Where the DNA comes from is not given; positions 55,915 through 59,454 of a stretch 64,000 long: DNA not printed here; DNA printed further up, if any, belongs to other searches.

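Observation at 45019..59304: DISARM/Druantia-like defence island with a non-canonical architecture in an archaeal genome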

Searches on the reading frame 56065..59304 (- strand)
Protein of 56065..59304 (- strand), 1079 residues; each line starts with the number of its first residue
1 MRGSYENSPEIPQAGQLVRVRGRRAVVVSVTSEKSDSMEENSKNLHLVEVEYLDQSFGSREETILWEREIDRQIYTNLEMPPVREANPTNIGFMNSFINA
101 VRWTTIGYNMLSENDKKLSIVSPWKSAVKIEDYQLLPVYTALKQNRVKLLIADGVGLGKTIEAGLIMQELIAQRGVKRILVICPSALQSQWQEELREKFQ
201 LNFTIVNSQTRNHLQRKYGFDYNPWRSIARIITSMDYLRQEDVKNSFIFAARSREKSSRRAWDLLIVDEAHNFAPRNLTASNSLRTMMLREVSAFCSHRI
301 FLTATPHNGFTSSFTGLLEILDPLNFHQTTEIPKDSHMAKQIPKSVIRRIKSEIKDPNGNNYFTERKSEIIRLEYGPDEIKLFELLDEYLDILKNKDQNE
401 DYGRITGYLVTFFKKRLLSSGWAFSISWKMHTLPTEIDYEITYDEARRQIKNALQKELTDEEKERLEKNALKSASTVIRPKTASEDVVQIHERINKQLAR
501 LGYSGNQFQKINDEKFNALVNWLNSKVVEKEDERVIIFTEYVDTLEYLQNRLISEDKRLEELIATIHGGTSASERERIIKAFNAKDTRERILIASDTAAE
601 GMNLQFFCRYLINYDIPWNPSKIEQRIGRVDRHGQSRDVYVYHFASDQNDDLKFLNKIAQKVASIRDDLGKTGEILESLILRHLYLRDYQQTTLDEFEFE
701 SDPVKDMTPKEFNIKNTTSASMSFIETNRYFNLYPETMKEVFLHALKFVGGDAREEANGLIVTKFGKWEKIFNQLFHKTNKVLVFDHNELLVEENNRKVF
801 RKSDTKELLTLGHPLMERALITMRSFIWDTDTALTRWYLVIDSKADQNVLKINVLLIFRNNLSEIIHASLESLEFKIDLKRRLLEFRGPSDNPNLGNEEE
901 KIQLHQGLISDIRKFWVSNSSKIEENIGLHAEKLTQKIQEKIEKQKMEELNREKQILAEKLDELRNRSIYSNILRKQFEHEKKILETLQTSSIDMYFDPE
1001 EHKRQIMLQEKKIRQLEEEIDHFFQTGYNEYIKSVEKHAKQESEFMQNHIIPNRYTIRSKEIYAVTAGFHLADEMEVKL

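Call 3: search_protein_families(library=pfam, proteins=[window:56065-59304:-], max_evalue=0.01)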
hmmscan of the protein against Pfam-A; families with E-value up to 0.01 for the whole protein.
window:56065-59304:- (1079 aa): 9 families
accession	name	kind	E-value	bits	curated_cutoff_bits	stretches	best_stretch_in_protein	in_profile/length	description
PF00271.37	Helicase_C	-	1.2e-23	83.9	23.5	1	515-634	2-110/110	Helicase conserved C-terminal domain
PF00176.29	SNF2-rel_dom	-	6.5e-19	68.6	24.9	1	139-384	9-250/290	SNF2-related domain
PF04851.21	ResIII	-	1.1e-10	42.1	22.5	1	140-307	17-163/164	Type III restriction enzyme, res subunit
PF00270.35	DEAD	-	1.6e-07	31.6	26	1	142-307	11-161/167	DEAD/DEAH box helicase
PF13245.12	AAA_19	-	0.00041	21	25.1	1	148-272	13-101/134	AAA domain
PF05127.21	NAT10_TcmA_helicase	-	0.0029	17.9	22.7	0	156-273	7-101/176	RNA cytidine acetyltransferase NAT10/TcmA, helicase domain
PF07652.20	Flavi_DEAD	-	0.0052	17.2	21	0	249-307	83-137/148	Flavivirus DEAD domain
PF22590.2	Cas3-like_C_2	-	0.0056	17.4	27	0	534-634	4-105/106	CRISPR-associated nuclease/helicase Cas3, C-terminal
PF13872.12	AAA_34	-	0.0087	15.4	27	0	143-209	57-123/306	P-loop containing NTP hydrolase pore-1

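Call 4: search_protein_families(library=padloc, proteins=[window:56065-59304:-], max_evalue=0.001)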
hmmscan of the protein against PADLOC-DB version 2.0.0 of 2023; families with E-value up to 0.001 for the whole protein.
window:56065-59304:- (1079 aa): 45 families (the best 25 are shown)
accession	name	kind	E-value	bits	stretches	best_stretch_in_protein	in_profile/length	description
PDLC02621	DrmD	-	7.8e-202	671.3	1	7-1022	8-1008/1040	DrmD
PDLC02572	DrmA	-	1.1e-139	465.2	1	10-859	12-856/1043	DrmA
PDLC02632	DrmD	-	1.5e-127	424.8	1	11-647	15-639/662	DrmD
PDLC02633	DrmD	-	3e-114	380.8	1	10-688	10-693/839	DrmD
PDLC02504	BrxHI|BrxHII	-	3e-83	278.3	1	113-677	96-625/971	BrxHII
PDLC02622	DrmD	-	1.2e-82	276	1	10-394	14-383/422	DrmD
PDLC02500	BrxHI|BrxHII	-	2.7e-82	275.8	1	119-692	80-634/933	BrxHI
PDLC02624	DrmD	-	7.6e-80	267.2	1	167-645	2-478/652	DrmD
PDLC00659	HmaA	-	7.1e-70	234.1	1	126-754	101-751/1176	SNF2 helicase / DEAD-box helicase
PDLC02623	DrmD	-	2.8e-66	222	2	461-678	458-669/1040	DrmD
PDLC02620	DrmD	-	1.1e-60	203.7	1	133-671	103-615/1060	DrmD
PDLC02619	DrmD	-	2.7e-53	179.3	2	148-586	52-466/872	DrmD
PDLC02853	DpdE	-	6.8e-53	177.9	2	127-323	95-285/985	DpdE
PDLC02634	DrmD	-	2.2e-45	152.8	1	138-673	100-623/900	DrmD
PDLC02625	DrmD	-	3e-43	146.4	1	315-840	67-581/792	DrmD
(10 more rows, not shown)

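Call 9: search_protein_families(library=ncbifam, proteins=[window:56065-59304:-], max_evalue=0.001)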
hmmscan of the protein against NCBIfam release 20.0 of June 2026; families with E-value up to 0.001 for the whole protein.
window:56065-59304:- (1079 aa): 19 families
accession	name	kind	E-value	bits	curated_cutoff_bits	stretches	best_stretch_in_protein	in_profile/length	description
NF038317.1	DISARM_DrmD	equivalog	9.9e-201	669.7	610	1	12-1020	2-990/1021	DISARM system SNF2-like helicase DrmD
NF041062.1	DpdE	equivalog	1.5e-60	205.3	500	2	119-400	143-386/1048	protein DpdE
NF038318.1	DISARM_DrmD_b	equivalog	5.5e-53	180.3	950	2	149-586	50-463/868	DISARM system SNF2-like helicase DrmD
NF003426.0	PRK04914.1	equivalog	1e-52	179.5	576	2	142-348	166-358/959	RNA polymerase-associated protein RapA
NF042964.1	phospholipD_antiphage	equivalog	3.9e-41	141.3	1100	2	469-679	635-836/895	phospholipase D-like domain-containing anti-phage protein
NF058637.1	helic_SCO1167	equivalog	1.3e-19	69.9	1200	2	518-644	767-885/932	SCO1167/SCO6262 family helicase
NF041790.1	anti-phage_ZorD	equivalog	2.4e-13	49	1500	1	514-643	905-1034/1035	type I Zorya anti-phage system protein ZorD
NF010337.0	PRK13766.1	equivalog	1.1e-12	46.9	610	1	509-642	343-476/781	Hef nuclease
NF053631.1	RNA_helic_CshA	equivalog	4.8e-11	42.2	646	1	509-659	217-356/434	degradosome RNA helicase CshA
NF053636.1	DDHlcsCsdAPsy1082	equivalog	3.1e-10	39.2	890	1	515-659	226-362/512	DEAD/DEAH box helicase CsdA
NF008744.0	PRK11776.1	equivalog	7.5e-09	34.7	524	1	508-637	221-340/460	ATP-dependent RNA helicase DbpA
NF002340.1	PRK01297.1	equivalog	8.3e-09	34.7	564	1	523-647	240-355/372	ATP-dependent RNA helicase RhlB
NF053711.1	RNA_heli_RhlE1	exception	3.6e-08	32.6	750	1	529-667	241-371/434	RNA helicase RhlE1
NF003419.0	PRK04837.1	equivalog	7.9e-08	31.4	588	1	521-636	245-353/424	ATP-dependent RNA helicase RhlB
NF007882.0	PRK10590.1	equivalog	3e-07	29.7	743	1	529-636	242-342/456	ATP-dependent RNA helicase RhlE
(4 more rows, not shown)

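Call 30: search_solved_structures(query=window:56065-59304:-, max_evalue=1e-10)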
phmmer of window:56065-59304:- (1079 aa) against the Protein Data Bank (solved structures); distinct sequences matched with E-value up to 1e-10: 24.
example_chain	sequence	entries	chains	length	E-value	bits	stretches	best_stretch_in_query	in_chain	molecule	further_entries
8so8_A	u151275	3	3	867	1.4e-38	135.8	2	138-337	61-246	RNA polymerase-associated protein RapA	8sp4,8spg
6bog_A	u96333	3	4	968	2e-38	135.3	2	138-337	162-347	RNA polymerase-associated protein RapA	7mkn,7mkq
7m8e_F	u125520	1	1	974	2e-38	135.3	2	138-337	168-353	RNA polymerase-associated protein RapA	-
4s20_K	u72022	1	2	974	3.1e-38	134.6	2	138-333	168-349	RNA polymerase-associated protein RapA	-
8t0l_F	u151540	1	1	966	1.3e-37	132.6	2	137-337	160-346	RNA polymerase-associated protein RapA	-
6ftx_W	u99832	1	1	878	3.8e-16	61.5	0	111-356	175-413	Chromatin-remodeling ATPase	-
1z63_A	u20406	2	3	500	3.3e-15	58.4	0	530-661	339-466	Helicase of the snf2/rad54 family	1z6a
3mwy_W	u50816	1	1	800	8.7e-14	53.7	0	528-661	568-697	Chromo domain-containing protein 1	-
9n6h_K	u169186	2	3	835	9.9e-14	53.5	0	528-661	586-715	Chromo domain-containing protein 1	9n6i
6pwf_K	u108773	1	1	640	9e-13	50.4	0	526-662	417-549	chromatin remodeling factor ISWI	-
6igm_H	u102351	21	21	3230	1.4e-12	49.8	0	528-662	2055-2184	Helicase SRCAP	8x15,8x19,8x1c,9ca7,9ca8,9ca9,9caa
6gej_M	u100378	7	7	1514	1.8e-12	49.4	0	531-661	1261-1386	Helicase SWR1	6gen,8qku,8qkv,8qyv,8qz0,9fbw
9b1d_A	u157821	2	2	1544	1.9e-12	49.3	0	531-661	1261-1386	Helicase SWR1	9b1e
5jxr_A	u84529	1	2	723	4.4e-12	48.1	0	526-662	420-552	Chromatin-remodeling complex ATPase-like protein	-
6iro_L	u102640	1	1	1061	5.1e-12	47.9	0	526-662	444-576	ISWI chromatin-remodeling complex ATPase ISW1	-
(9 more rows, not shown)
